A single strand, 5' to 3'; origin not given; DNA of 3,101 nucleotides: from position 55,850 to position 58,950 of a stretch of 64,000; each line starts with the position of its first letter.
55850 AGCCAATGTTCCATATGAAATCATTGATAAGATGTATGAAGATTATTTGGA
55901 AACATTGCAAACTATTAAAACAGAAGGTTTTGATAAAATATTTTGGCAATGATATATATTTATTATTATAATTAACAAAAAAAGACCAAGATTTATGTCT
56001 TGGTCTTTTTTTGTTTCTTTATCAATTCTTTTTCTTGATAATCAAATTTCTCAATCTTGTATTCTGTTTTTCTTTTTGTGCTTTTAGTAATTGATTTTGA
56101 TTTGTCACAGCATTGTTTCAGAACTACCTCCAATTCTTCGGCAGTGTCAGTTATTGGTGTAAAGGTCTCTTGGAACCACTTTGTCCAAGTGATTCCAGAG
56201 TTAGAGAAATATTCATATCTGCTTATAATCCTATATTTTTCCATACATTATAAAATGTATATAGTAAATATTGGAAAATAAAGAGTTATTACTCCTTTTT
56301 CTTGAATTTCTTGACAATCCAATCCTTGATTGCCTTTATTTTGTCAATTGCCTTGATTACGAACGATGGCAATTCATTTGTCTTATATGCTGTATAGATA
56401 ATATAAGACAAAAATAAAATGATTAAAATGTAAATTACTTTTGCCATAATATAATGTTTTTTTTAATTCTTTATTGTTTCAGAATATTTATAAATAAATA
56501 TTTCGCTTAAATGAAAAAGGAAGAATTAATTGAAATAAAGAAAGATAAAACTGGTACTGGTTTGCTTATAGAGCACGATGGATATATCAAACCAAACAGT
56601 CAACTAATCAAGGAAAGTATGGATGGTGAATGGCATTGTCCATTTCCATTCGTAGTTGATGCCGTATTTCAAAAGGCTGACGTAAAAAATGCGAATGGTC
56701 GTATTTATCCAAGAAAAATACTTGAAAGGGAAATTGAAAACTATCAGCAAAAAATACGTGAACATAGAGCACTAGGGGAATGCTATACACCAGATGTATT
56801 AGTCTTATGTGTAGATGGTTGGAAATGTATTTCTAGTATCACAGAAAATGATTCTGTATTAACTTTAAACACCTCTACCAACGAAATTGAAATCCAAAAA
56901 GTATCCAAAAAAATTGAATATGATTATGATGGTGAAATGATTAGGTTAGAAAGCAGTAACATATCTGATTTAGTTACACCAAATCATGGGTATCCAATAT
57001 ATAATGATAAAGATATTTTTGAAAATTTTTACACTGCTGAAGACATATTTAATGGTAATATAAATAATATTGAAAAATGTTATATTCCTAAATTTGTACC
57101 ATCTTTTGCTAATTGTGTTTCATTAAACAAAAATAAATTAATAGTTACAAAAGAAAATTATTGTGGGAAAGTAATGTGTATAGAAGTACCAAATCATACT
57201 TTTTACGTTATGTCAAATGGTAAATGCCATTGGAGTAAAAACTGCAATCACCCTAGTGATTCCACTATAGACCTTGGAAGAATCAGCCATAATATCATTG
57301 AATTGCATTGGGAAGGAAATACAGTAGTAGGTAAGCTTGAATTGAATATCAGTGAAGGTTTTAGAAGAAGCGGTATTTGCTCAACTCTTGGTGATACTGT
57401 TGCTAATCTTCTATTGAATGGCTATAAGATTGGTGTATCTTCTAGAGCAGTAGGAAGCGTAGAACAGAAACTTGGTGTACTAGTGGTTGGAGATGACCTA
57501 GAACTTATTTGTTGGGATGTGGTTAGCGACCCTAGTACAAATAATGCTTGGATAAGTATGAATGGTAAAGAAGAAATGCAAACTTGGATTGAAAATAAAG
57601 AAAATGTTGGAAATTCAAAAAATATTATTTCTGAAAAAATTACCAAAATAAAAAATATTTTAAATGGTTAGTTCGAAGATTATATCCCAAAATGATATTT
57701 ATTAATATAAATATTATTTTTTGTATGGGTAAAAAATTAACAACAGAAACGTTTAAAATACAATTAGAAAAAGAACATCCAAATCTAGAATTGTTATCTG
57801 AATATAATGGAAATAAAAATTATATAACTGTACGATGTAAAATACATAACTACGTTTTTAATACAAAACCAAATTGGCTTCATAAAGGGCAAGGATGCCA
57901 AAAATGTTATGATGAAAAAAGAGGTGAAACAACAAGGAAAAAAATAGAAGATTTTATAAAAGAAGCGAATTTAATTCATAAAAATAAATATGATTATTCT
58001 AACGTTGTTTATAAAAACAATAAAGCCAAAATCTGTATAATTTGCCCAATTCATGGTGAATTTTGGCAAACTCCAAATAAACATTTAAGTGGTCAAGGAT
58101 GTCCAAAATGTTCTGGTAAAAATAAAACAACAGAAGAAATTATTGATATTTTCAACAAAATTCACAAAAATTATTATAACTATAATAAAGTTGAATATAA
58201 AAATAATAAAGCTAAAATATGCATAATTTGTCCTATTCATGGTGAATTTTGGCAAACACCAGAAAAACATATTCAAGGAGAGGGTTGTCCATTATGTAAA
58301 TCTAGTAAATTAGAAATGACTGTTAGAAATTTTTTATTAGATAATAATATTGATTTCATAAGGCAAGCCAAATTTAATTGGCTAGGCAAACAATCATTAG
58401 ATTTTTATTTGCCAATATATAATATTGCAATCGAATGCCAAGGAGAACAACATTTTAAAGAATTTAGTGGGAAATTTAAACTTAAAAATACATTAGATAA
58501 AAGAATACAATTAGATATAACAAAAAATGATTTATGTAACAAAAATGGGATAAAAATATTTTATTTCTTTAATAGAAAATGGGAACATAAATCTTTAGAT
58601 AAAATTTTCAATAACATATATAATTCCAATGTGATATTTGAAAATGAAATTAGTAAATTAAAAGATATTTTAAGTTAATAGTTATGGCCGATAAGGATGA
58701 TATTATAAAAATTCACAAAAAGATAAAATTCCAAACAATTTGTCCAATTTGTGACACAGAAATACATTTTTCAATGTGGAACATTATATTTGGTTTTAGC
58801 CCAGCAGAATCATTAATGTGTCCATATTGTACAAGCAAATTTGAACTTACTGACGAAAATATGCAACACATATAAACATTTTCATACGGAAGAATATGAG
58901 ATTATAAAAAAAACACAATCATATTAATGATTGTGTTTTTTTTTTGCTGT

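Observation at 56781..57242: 154-aa mini-intein inserted in a putative morphogenesis protein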

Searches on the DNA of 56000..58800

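Call 80: search_rna_families(source=window, start=56000, end=58800, threshold=evalue, max_evalue=1)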
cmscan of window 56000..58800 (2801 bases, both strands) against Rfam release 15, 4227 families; matches with E-value up to 1: 1.
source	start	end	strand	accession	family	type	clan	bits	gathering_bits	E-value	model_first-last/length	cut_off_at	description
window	56618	56684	+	RF00016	SNORD14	Gene; snRNA; snoRNA; CD-box;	-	20.8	64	0.7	1-111/111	no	Small nucleolar RNA SNORD14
